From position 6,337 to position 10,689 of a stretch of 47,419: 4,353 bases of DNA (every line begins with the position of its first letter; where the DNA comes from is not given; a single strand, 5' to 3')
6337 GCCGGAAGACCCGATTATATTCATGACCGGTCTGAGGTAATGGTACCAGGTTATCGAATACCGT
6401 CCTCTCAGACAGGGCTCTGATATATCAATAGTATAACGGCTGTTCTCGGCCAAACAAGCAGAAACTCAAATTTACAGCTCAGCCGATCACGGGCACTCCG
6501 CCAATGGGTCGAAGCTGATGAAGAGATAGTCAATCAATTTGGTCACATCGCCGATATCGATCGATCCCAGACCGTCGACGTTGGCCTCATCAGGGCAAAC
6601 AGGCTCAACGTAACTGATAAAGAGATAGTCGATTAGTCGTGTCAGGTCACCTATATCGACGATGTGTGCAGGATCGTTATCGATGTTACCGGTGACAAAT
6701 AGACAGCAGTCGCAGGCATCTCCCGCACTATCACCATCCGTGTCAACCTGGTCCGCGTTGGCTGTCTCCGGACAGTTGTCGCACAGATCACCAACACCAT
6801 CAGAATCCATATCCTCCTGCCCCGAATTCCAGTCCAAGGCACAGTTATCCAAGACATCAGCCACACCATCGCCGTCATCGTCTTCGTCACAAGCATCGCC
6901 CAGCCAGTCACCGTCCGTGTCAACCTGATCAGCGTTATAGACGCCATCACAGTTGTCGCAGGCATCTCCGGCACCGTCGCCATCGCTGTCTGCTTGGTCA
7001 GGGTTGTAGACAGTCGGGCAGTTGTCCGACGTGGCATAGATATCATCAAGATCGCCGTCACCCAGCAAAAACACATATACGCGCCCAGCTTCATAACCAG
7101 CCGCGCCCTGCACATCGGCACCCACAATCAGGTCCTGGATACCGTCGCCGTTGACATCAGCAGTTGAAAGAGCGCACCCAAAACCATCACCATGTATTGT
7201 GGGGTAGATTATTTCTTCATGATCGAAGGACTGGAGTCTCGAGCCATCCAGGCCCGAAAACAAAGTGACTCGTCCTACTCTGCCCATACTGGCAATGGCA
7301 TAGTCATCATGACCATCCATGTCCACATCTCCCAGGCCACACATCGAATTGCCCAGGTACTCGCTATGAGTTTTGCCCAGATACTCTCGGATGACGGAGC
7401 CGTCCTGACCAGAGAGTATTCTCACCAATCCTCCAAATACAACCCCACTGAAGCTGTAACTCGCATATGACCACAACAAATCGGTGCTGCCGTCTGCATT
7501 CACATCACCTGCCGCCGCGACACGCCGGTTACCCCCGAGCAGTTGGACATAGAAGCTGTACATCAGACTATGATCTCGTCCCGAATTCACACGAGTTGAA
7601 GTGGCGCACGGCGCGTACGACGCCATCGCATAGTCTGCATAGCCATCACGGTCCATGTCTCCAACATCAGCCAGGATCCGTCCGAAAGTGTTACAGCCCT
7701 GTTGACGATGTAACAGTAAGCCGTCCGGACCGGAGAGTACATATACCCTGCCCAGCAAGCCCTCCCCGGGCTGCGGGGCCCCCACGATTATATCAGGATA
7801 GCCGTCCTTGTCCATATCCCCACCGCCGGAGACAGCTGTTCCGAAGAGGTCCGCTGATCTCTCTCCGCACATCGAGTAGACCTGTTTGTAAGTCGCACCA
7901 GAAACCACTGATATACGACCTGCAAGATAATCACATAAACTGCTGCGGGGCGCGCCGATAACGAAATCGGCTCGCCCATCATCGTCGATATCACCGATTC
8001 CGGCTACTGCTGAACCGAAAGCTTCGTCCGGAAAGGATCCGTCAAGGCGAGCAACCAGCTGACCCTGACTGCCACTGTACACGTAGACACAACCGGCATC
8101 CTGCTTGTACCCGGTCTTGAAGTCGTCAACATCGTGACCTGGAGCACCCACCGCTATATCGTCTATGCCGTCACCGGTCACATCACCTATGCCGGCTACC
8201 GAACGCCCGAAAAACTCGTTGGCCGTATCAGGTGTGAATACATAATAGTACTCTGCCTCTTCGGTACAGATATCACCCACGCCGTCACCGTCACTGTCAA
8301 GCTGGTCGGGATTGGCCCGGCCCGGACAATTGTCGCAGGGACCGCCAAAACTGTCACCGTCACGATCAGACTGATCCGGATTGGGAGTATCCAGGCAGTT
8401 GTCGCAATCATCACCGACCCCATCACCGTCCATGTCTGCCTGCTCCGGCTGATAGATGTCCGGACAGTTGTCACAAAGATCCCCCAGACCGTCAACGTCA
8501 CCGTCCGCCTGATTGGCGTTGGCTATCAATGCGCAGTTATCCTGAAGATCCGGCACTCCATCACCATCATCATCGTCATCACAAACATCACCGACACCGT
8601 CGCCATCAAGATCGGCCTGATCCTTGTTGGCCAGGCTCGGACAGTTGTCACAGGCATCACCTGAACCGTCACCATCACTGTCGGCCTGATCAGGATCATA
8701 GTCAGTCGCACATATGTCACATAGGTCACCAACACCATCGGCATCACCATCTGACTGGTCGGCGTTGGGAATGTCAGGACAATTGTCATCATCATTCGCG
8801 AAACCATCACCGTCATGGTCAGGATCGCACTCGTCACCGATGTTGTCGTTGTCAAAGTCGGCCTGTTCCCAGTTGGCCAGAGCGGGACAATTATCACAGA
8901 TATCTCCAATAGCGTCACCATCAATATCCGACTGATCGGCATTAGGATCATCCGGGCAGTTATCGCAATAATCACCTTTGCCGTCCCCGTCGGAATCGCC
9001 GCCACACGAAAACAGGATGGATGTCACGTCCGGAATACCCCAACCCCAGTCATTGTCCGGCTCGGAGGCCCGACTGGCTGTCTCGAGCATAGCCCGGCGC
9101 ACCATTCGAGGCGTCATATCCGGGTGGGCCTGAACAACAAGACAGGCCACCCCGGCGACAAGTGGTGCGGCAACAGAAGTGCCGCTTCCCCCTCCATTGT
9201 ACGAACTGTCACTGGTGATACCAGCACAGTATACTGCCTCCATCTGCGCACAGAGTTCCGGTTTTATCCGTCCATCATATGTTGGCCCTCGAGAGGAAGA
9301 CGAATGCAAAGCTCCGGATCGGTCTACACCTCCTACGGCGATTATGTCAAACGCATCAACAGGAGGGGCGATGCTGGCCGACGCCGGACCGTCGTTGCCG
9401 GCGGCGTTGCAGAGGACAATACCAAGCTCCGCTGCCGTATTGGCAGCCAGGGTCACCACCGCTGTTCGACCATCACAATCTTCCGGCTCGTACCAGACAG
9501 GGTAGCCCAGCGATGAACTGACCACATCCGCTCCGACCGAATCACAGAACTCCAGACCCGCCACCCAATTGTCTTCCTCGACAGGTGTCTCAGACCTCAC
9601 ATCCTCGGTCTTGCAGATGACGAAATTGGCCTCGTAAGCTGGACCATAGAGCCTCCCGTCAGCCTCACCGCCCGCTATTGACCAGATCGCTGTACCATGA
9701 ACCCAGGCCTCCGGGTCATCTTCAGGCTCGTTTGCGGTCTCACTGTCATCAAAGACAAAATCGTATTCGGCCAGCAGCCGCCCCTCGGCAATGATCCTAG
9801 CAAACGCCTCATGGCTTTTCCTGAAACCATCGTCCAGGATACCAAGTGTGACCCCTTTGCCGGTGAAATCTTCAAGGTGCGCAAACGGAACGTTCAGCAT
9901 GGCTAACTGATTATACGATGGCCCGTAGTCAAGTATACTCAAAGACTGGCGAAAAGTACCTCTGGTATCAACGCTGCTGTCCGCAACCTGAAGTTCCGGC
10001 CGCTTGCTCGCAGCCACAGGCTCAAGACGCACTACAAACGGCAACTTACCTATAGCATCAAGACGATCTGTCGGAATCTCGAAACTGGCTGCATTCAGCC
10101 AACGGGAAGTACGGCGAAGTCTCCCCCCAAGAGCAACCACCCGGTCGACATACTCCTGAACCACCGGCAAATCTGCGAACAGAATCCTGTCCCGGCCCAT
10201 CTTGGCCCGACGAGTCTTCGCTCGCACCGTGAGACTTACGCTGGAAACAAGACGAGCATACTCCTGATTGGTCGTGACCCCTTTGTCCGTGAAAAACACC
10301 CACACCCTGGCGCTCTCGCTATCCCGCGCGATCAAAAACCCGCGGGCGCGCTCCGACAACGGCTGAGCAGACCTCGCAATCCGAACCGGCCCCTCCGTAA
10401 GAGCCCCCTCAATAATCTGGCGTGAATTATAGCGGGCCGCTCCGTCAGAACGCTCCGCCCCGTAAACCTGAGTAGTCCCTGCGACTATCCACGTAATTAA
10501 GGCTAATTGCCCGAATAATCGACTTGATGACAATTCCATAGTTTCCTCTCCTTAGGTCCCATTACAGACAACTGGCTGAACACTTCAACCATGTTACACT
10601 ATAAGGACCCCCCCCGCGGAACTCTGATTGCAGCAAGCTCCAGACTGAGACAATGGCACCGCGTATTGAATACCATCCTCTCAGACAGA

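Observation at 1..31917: A ~32-kb island of co-oriented giant secreted proteins, five of them peptidases of four families, nine sharing one dockerin-like module: candidate cellulosome-like protease assembly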

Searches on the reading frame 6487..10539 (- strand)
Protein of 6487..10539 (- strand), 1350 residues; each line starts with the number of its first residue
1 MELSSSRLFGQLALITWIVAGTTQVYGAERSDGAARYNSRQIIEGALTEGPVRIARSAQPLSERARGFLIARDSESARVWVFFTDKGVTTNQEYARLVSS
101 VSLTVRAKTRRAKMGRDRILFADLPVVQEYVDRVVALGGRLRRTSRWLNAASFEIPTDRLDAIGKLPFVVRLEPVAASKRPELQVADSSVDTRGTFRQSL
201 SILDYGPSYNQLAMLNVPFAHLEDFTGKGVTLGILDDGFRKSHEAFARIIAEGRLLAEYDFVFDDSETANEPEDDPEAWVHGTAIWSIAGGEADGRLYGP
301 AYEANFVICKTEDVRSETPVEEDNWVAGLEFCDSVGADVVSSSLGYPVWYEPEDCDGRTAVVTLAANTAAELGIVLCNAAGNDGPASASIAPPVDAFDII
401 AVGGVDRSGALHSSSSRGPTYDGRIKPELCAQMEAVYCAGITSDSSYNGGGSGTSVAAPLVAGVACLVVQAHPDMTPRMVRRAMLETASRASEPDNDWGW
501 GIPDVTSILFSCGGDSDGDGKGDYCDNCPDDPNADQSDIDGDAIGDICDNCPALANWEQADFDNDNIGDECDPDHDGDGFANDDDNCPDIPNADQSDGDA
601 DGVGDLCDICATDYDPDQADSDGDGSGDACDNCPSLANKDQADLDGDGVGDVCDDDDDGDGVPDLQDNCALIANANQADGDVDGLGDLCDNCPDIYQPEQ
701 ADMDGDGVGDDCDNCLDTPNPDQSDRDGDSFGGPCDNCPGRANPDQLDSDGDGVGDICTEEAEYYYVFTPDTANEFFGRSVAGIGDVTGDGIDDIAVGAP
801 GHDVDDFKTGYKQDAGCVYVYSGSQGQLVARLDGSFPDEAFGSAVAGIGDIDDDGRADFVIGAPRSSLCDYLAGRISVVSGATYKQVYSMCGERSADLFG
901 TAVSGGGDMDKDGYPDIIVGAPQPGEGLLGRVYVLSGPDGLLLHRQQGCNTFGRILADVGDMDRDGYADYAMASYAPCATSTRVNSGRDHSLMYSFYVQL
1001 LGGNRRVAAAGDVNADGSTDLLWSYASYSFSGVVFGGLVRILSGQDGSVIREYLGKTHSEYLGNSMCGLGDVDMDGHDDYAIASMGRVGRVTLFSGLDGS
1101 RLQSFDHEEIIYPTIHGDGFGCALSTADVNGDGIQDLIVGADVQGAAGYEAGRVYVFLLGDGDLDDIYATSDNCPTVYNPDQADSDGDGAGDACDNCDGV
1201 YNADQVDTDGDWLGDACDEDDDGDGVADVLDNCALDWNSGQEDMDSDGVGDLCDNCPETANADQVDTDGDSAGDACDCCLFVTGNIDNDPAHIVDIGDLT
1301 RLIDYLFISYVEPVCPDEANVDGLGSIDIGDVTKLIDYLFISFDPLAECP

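Call 6: search_protein_families(library=pfam, proteins=[window:6487-10539:-], max_evalue=0.01)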
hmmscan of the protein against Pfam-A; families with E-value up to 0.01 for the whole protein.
window:6487-10539:- (1350 aa): 4 families
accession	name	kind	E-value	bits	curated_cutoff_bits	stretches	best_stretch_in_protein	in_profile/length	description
PF02412.23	TSP_3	-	2.3e-41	139.6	25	7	643-677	2-36/36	Thrombospondin type 3 repeat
PF00082.27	Peptidase_S8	-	6e-37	128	21.8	1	227-501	1-288/288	Subtilase family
PF01839.29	FG-GAP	-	2.3e-23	82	22.1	5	899-935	1-37/37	FG-GAP repeat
PF13517.12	FG-GAP_3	-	1.2e-07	32.7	26.9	2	1071-1139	1-61/61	FG-GAP-like repeat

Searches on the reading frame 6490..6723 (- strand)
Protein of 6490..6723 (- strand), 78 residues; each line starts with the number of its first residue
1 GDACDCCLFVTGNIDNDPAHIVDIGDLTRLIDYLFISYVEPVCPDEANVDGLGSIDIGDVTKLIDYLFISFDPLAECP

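Call 9: search_protein_families(library=pfam, proteins=[window:6490-6723:-], max_evalue=10)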
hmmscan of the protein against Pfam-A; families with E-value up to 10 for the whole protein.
seq(78 aa): 1 family
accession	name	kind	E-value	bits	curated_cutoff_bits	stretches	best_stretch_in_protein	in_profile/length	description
PF17467.7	E7R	-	0.096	13.3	27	0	23-39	38-53/60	Viral Protein E7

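Call 10: search_protein_families(library=ncbifam, proteins=[window:6490-6723:-], max_evalue=10)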
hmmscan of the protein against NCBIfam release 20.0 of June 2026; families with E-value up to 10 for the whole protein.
seq(78 aa): 1 family
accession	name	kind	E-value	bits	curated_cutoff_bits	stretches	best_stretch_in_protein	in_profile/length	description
NF045500.1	Omp28_seleno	equivalog_domain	0.00042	19.8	200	1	1-67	304-375/377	Omp28-related selenoprotein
